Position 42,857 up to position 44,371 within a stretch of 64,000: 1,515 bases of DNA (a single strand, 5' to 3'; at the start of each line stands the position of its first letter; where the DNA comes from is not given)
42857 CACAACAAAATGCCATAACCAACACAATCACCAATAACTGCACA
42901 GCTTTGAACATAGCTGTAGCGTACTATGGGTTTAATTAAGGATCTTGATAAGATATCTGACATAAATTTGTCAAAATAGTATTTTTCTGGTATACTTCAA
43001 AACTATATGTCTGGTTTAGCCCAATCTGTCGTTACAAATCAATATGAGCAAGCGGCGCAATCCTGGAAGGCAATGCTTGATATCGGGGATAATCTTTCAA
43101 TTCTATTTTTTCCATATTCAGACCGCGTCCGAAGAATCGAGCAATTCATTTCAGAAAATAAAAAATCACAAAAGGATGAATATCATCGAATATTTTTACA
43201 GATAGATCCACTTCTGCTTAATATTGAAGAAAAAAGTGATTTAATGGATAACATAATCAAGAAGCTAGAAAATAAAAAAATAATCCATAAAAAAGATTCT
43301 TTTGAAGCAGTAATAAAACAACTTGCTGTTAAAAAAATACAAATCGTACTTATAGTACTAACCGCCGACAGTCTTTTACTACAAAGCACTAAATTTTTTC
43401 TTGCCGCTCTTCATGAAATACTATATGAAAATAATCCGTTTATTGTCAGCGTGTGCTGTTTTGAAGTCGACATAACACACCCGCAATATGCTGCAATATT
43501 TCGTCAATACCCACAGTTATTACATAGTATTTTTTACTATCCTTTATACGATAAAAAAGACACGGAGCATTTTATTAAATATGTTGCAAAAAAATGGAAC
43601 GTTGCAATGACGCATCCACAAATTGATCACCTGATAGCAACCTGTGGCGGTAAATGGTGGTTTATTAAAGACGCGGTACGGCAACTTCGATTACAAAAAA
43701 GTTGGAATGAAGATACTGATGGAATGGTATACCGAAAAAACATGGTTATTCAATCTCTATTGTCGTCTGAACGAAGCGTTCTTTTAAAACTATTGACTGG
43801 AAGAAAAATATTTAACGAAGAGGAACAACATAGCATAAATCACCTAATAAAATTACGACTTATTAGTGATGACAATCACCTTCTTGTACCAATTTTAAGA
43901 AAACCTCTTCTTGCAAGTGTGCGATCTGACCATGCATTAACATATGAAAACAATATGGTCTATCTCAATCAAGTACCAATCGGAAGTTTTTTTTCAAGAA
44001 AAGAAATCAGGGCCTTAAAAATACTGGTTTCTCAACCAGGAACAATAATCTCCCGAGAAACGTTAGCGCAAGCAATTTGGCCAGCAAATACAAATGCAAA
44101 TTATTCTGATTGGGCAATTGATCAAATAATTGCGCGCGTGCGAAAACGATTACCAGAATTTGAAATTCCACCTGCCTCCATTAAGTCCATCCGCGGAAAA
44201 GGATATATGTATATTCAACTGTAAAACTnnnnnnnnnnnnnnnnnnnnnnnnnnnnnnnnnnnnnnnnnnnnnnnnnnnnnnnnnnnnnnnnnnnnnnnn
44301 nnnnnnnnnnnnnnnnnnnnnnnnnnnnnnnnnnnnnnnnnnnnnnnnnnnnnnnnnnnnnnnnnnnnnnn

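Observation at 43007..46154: AT-rich two-gene cassette of unknown function: atypical OmpR/PhoB-type wHTH protein plus a 641-aa protein with a minimal-nucleotidyltransferase-like motif, in a tRNA-flanked accessory region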

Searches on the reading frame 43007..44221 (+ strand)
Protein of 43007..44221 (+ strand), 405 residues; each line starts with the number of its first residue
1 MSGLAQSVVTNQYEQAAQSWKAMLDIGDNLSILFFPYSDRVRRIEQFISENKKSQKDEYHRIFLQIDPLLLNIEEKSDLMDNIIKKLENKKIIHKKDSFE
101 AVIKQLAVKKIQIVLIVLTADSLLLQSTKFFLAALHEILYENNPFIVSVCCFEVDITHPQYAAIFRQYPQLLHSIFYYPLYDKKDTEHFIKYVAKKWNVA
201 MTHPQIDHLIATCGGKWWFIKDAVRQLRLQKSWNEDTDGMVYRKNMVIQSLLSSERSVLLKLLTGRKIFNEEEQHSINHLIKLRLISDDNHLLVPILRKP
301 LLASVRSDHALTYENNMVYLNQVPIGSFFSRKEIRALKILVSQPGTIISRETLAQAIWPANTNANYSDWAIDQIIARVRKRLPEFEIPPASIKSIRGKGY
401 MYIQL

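Call 4: search_protein_families(library=pfam, proteins=[window:43007-44221:+], max_evalue=1)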
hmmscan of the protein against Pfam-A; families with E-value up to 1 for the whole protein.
window:43007-44221:+ (405 aa): 2 families
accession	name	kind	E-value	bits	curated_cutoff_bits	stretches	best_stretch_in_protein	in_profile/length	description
PF00486.34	Trans_reg_C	-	5.4e-13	49.3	26.2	1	330-401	7-76/77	Transcriptional regulatory protein, C terminal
PF18755.6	RAMA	-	0.19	12.1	35.2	1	273-320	17-65/107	Restriction Enzyme Adenine Methylase Associated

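Call 5: search_protein_families(library=padloc, proteins=[window:43007-44221:+], max_evalue=1)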
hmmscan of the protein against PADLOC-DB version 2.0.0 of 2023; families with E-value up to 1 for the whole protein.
window:43007-44221:+ (405 aa): 0 families

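Call 6: search_protein_families(library=ncbifam, proteins=[window:43007-44221:+], max_evalue=1)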
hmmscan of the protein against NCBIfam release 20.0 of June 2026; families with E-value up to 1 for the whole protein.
window:43007-44221:+ (405 aa): 25 families
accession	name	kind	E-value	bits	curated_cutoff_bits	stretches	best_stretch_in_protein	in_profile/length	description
NF045944.1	ResRegRpaBCyano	equivalog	8.1e-09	35.2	330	1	329-402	154-227/229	response regulator transcription factor RpaB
NF053854.1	RespRegPhoBBctds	equivalog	1.5e-07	31.1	270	1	315-402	144-224/225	two-component system response regulator PhoB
NF008296.0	PRK11083.1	equivalog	5.4e-07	29.3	273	1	329-402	154-225/228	two-component system response regulator CreB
TIGR02154.1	PhoB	equivalog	3.1e-06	26.7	296.2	1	330-401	156-224/226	phosphate regulon transcriptional regulator PhoB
NF008378.0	PRK11173.1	equivalog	5e-06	26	334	1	330-403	162-233/238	two-component system response regulator ArcA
NF008199.0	PRK10955.1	equivalog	6.7e-06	26.2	341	1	333-403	161-229/232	envelope stress response regulator transcription factor CpxR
NF007977.0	PRK10701.1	equivalog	7.3e-06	25.6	330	1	330-402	163-233/241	two-component system response regulator RstA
TIGR01387.1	cztR_silR_copR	subfamily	7.9e-06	25.7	279.2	1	330-401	149-217/218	heavy metal response regulator transcription factor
NF007982.1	PRK10710.1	equivalog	1e-05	25.3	380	1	331-402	158-227/235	envelope stress response regulator BaeR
NF008567.0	PRK11517.1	equivalog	2.3e-05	23.9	353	1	329-402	148-218/223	response regulator transcription factor HprR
NF041734.1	resp_reg_RppA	equivalog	3.1e-05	23.4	250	1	311-402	136-227/229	two-component system response regulator RppA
NF033117.2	vanR_ACDEGLN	exception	0.00014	21.5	350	1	330-401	155-224/226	VanR-ABDEGLN family response regulator transcription factor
NF008034.0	PRK10766.1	equivalog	0.00061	19.4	275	1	330-402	161-226/231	two-component system response regulator TorR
NF000403.1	vanR-C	exception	0.00061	19.4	480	1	328-401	157-228/231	vancomycin resistance response regulator transcription factor VanR-C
NF010430.0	PRK13856.1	equivalog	0.00073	19.3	344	1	335-402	162-227/241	two-component response regulator VirG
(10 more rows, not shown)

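Call 9: find_homologous_proteins(query=window:43007-44221:+)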
Query window:43007-44221:+ (405 aa): 51 proteins with E <= 0.001 among 3689 candidates.
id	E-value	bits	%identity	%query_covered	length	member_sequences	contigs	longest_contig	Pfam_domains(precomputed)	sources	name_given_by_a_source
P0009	6.7e-267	903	100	100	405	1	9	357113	PF00486.35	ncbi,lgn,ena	-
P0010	5.0e-209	712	77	100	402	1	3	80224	PF00486.35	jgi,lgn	-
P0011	2.8e-201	687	74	100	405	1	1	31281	PF00486.35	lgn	-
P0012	1.1e-184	632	69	100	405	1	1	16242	PF00486.35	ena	-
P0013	1.2e-178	612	65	100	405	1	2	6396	PF00486.35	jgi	-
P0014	4.3e-177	607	64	100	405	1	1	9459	PF00486.35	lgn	-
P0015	8.8e-165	567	62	100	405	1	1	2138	PF00486.35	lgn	-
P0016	8.8e-153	527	80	69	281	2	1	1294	PF00486.35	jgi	jgi:hypothetical protein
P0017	1.6e-86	309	39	99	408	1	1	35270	PF00486.35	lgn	-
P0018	7.8e-83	297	36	97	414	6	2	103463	PF00486.35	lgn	-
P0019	1.6e-80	289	35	99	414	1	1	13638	PF00486.35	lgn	-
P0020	2.4e-80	289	36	97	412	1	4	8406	PF00486.35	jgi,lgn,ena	-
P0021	1.1e-78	283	38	97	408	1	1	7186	PF00486.35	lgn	-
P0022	3.3e-76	275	37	99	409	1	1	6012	PF00486.35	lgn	-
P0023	3.8e-76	275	37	98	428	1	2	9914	PF00486.35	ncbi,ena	-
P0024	8.1e-75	270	34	97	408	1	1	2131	PF00486.35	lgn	-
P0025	1.2e-74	270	35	98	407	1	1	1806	PF00486.35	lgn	-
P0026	9.2e-73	264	36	98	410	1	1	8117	PF00486.35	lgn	-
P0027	1.8e-72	263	35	98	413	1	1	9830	PF00486.35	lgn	-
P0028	1.4e-71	260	36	97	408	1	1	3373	PF00486.35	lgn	-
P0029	4.7e-71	258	34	99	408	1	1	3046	PF00486.35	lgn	-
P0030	5.2e-71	258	35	97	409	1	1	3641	PF00486.35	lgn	-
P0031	6.9e-71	257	34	99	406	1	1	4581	PF00486.35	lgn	-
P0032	8.2e-71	257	34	97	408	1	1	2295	PF00486.35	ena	-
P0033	1.2e-69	253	38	84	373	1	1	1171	PF01131.26,PF00486.35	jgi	jgi:DNA-binding winged helix-turn-helix (wHTH) protein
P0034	1.4e-69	253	34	98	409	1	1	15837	PF00486.35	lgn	-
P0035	2.8e-69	252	33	98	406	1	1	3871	PF00486.35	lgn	-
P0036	3.3e-69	252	34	98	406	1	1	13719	PF00486.35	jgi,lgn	-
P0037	5.7e-69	251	32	98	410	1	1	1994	PF00486.35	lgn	-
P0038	9.1e-69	250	35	99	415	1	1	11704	PF00486.35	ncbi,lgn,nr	ncbi:winged helix-turn-helix domain-containing protein [Candidatus Gottesmanbacteria bacterium]|nr:w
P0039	1.8e-68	249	33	99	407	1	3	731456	PF00486.35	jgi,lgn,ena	jgi:hypothetical protein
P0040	4.8e-68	248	35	97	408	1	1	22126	PF00486.35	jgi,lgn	jgi:DNA-binding winged helix-turn-helix (wHTH) protein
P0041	1.3e-67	247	33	100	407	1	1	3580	PF00486.35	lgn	-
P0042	1.6e-67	246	32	100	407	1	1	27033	PF00486.35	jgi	-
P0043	2.3e-67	246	36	97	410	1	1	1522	PF00486.35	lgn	-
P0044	3.0e-67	245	31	99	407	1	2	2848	PF00486.35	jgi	jgi:DNA-binding winged helix-turn-helix (wHTH) protein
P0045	7.9e-67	244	33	97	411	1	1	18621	PF00486.35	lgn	-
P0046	5.6e-66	241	31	99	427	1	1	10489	PF00486.35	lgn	-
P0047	8.6e-65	237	32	97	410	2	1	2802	PF00486.35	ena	-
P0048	2.1e-64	236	34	97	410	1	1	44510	PF00486.35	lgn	-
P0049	2.1e-64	236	32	98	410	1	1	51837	PF00486.35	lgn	-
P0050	8.0e-61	224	31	97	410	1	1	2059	PF00486.35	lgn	-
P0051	1.6e-58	217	36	76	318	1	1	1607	PF00486.35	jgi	jgi:DNA-binding winged helix-turn-helix (wHTH) protein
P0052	2.6e-56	209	31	97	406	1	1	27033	PF00486.35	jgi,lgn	-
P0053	2.6e-55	206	34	99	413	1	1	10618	PF00486.35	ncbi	-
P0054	4.3e-51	192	35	91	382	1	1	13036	PF00486.35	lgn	-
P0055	6.2e-47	179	32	81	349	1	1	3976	PF00486.35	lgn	-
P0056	7.5e-45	172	31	93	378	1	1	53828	PF00486.35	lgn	-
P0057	4.9e-16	77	24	96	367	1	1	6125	PF00486.35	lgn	-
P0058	2.5e-13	68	25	74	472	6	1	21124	PF00486.35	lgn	-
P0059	3.6e-11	61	25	58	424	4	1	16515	PF00486.35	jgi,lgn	jgi:DNA-binding winged helix-turn-helix (wHTH) protein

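Call 15: find_encoding_contigs(protein=P0039, flank=10000, max_places=2)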
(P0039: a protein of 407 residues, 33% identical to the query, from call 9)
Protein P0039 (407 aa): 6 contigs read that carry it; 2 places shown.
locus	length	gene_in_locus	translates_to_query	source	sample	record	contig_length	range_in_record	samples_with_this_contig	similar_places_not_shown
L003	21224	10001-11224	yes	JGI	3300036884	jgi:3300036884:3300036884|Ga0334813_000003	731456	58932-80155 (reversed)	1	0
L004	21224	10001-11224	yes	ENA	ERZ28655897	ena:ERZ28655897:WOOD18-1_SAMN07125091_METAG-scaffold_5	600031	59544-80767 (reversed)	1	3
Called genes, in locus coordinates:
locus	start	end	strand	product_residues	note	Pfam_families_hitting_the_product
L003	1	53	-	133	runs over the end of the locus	-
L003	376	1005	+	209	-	-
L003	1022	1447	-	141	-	-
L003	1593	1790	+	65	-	-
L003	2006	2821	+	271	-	-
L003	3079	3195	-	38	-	-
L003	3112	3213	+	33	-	-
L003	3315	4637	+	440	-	PF00579:tRNA-synt_1b, PF01588:tRNA_bind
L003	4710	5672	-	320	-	-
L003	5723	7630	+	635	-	PF00004:AAA, PF07728:AAA_5 (weak), PF17862:AAA_lid_3, PF01434:Peptidase_M41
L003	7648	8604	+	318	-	PF02739:5_3_exonuc_N, PF01367:5_3_exonuc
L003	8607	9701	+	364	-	PF13439:Glyco_transf_4, PF20706:GT4-conflict (weak), PF00534:Glycos_transf_1, PF13692:Glyco_trans_1_4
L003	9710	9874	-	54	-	-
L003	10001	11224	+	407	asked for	PF00486:Trans_reg_C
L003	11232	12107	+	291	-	PF01739:CheR (faint), PF13489:Methyltransf_23 (weak), PF08241:Methyltransf_11 (weak), PF08242:Methyltransf_12, PF13649:Methyltransf_25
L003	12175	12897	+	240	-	PF00696:AA_kinase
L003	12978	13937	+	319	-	PF02463:SMC_N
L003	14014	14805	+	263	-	PF01256:Carb_kinase, PF02110:HK (faint)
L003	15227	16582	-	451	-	PF08245:Mur_ligase_M (faint), PF02875:Mur_ligase_C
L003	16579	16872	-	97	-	PF18898:DUF5654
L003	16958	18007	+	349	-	PF02661:Fic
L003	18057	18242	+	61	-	-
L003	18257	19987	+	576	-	PF04675:DNA_ligase_A_N, PF01068:DNA_ligase_A_M, PF09414:RNA_ligase (weak), PF04679:DNA_ligase_A_C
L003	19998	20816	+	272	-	PF00535:Glycos_transf_2, PF10111:Glyco_tranf_2_2 (faint), PF13641:Glyco_tranf_2_3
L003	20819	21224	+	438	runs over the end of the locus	PF27218:MJ0043_C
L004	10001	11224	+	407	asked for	PF00486:Trans_reg_C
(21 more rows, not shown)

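Call 16: find_encoding_contigs(protein=P0018, flank=10000, max_places=2)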
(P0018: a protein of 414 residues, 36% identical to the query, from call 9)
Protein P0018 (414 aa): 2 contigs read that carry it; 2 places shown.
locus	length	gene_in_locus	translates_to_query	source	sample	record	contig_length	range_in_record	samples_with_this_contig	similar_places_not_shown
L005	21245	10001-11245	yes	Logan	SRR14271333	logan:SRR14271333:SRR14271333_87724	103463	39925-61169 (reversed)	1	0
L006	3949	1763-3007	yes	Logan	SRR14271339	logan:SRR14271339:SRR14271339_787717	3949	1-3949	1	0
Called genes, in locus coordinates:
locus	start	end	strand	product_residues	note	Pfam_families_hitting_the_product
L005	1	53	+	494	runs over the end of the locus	-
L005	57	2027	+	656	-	PF06480:FtsH_ext (weak), PF00004:AAA, PF07728:AAA_5 (weak), PF17862:AAA_lid_3, PF01434:Peptidase_M41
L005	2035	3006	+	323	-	PF02739:5_3_exonuc_N, PF01367:5_3_exonuc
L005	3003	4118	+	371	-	PF13439:Glyco_transf_4 (weak), PF20706:GT4-conflict (weak), PF00534:Glycos_transf_1, PF13692:Glyco_trans_1_4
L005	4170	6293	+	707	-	-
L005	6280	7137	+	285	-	PF01149:Fapy_DNA_glyco, PF06831:H2TH, PF06827:zf-FPG_IleRS (weak)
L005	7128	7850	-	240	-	PF00696:AA_kinase (weak)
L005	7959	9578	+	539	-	-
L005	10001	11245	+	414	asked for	PF00486:Trans_reg_C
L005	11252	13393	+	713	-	-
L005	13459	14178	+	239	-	PF00696:AA_kinase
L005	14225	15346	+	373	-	PF02463:SMC_N, PF13175:AAA_15, PF13476:AAA_23, PF13304:AAA_21 (faint)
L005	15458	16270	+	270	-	PF01256:Carb_kinase, PF02110:HK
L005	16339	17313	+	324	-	PF00781:DAGK_cat (weak)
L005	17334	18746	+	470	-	PF21799:MurD-like_N, PF08245:Mur_ligase_M, PF02875:Mur_ligase_C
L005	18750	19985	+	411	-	PF08245:Mur_ligase_M, PF02875:Mur_ligase_C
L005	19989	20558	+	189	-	PF06271:RDD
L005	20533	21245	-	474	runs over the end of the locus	PF08245:Mur_ligase_M (faint), PF02875:Mur_ligase_C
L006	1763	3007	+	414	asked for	PF00486:Trans_reg_C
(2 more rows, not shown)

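Call 17: find_encoding_contigs(protein=P0017, flank=10000, max_places=2)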
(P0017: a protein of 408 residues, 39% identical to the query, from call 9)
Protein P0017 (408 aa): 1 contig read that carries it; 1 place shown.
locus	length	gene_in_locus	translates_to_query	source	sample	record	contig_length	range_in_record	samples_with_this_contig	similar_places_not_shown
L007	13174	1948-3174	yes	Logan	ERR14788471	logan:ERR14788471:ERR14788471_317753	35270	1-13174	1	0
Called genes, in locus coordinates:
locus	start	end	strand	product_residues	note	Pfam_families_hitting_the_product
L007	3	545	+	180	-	?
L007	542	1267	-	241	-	PF00696:AA_kinase (faint)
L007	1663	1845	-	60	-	-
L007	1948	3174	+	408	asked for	PF00486:Trans_reg_C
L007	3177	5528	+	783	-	-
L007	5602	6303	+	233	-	PF00696:AA_kinase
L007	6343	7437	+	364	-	PF02463:SMC_N, PF13175:AAA_15, PF13476:AAA_23, PF13304:AAA_21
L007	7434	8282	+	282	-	PF01256:Carb_kinase, PF02110:HK (weak)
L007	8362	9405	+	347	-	PF02661:Fic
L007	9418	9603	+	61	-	-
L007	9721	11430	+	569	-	PF04675:DNA_ligase_A_N, PF01068:DNA_ligase_A_M, PF09414:RNA_ligase (weak), PF04679:DNA_ligase_A_C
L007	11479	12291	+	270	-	PF00535:Glycos_transf_2, PF10111:Glyco_tranf_2_2, PF13641:Glyco_tranf_2_3, PF13632:Glyco_trans_2_3 (weak)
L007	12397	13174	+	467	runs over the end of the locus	PF27218:MJ0043_C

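Call 21: search_protein_families(library=pfam, proteins=[L005:11252-13390:+, L007:3177-5525:+, L003:11232-12104:+], max_evalue=1)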
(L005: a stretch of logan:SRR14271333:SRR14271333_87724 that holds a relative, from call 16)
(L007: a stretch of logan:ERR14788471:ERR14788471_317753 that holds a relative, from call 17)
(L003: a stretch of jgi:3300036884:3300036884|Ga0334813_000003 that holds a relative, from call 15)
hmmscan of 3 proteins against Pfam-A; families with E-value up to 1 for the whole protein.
L005:11252-13390:+ (713 aa): 0 families

L007:3177-5525:+ (783 aa): 0 families

L003:11232-12104:+ (291 aa): 9 families
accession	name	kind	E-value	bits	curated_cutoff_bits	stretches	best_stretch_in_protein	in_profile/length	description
PF08242.18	Methyltransf_12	-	1.2e-08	36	30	1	60-167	1-98/98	Methyltransferase domain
PF13649.12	Methyltransf_25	-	3.6e-08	34.4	27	1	59-165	1-97/97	Methyltransferase domain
PF13489.12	Methyltransf_23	-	2.5e-07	31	27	1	54-170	21-117/164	Methyltransferase domain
PF08241.18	Methyltransf_11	-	1.3e-06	29.3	21.2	1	118-169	44-95/95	Methyltransferase domain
PF01739.24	CheR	-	2.9e-06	27.3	27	1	130-173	134-177/195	CheR methyltransferase, SAM binding domain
PF02353.26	CMAS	-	0.00021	21.2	27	1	112-172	108-167/273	Mycolic acid cyclopropane synthetase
PF13847.12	Methyltransf_31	-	0.00049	20.2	27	1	55-171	3-111/145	Methyltransferase domain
PF05175.20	MTS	-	0.0062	16.6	23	1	55-193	31-164/170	Methyltransferase small domain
PF20922.3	Anamorsin_N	-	0.057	13.6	27.1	1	97-171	13-89/163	Anamorsin, N-terminal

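Call 25: search_solved_structures(query=A2, max_evalue=1)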
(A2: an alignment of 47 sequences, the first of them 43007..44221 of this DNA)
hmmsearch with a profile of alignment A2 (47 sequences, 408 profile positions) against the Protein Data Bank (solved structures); distinct sequences matched with E-value up to 1: 59.
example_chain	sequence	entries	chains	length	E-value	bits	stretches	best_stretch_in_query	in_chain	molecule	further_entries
2k4j_A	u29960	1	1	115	2.3e-10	43.2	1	319-406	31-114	Putative TRANSCRIPTIONAL REGULATOR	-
2jzy_A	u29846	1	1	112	5.6e-09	38.6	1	332-407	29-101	Transcriptional regulatory protein PcoR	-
1kgs_A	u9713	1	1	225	7.9e-09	38.1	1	332-405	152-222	DNA BINDING RESPONSE REGULATOR D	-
2naz_A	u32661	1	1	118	2.1e-08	36.7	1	313-406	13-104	Transcriptional regulatory protein RstA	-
3q9v_A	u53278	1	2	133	5.4e-08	35.3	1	331-406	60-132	DNA-binding response regulator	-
8b4c_D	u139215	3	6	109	1.2e-07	34.2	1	334-406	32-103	Cholera toxin transcriptional activator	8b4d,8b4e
8b4b_W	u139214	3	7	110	1.2e-07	34.2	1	334-406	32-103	Cholera toxin transcriptional activator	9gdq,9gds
1p2f_A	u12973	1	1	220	2e-07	33.5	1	331-406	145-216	Response Regulator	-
5dcm_B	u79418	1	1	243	2.2e-07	33.3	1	325-407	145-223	PhoB family transcriptional regulator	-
7nmb_A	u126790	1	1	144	2.3e-07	33.3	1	334-406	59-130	Cholera toxin transcriptional activator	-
4b09_A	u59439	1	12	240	2.4e-07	33.2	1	335-406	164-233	TRANSCRIPTIONAL REGULATORY PROTEIN BAER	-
5dcl_A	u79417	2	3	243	2.7e-07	33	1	325-406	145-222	PhoB family transcriptional regulator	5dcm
3t72_A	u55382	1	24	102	3.7e-07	32.6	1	335-407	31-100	Phosphate regulon transcriptional regulatory protein phoB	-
1qqi_A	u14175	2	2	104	3.8e-07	32.6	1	335-407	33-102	PHOSPHATE REGULON TRANSCRIPTIONAL REGULATORY PROTEIN PHOB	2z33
1gxp_A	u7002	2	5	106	3.9e-07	32.5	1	335-407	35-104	PHOSPHATE REGULON TRANSCRIPTIONAL REGULATORY PROTEIN | PHOSPHATE REGULON TRANSCRIPTIONAL REGULATORY PROTEIN PHOB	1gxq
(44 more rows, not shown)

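Call 35: predict_structure(alignment_id=A2)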
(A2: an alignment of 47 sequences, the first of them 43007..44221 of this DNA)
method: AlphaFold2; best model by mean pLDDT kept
length: 405 residues; sequences in the alignment: 47
mean_pLDDT: 89.9   pTM: 0.73
mean pLDDT of the five models: 89.9, 89.2, 89.0, 88.8, 88.6
residues with pLDDT >= 90: 283; 70-90: 103; 50-70: 12; < 50: 7
segments of 3 or more residues with pLDDT < 50: 1-4, 306-308
pLDDT, mean of each block of 10 residues (from residue 1): 62 96 94 94 93 80 94 93 94 87 93 96 91 95 95 94 87 93 96 94 95 95 94 89 91 92 85 96 96 93 63 81 80 94 91 92 89 94 83 90 80
secondary structure, 60 per line:
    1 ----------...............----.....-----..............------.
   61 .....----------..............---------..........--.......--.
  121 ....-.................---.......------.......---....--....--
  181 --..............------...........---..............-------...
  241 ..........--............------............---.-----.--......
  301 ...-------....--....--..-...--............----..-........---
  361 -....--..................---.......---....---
elements in order: H11-25 E30-34 H40-53 E60-65 H76-89 H99-108 E111-117 H120-124 H126-142 E146-152 H159-165 H169-172 E175-178 H183-196 H203-213 H217-230 H238-250 H253-264 H271-282 H295-303 E311-314 E317-320 H331-342 H350-357 H362-365 H368-385 E392-395 E399-402
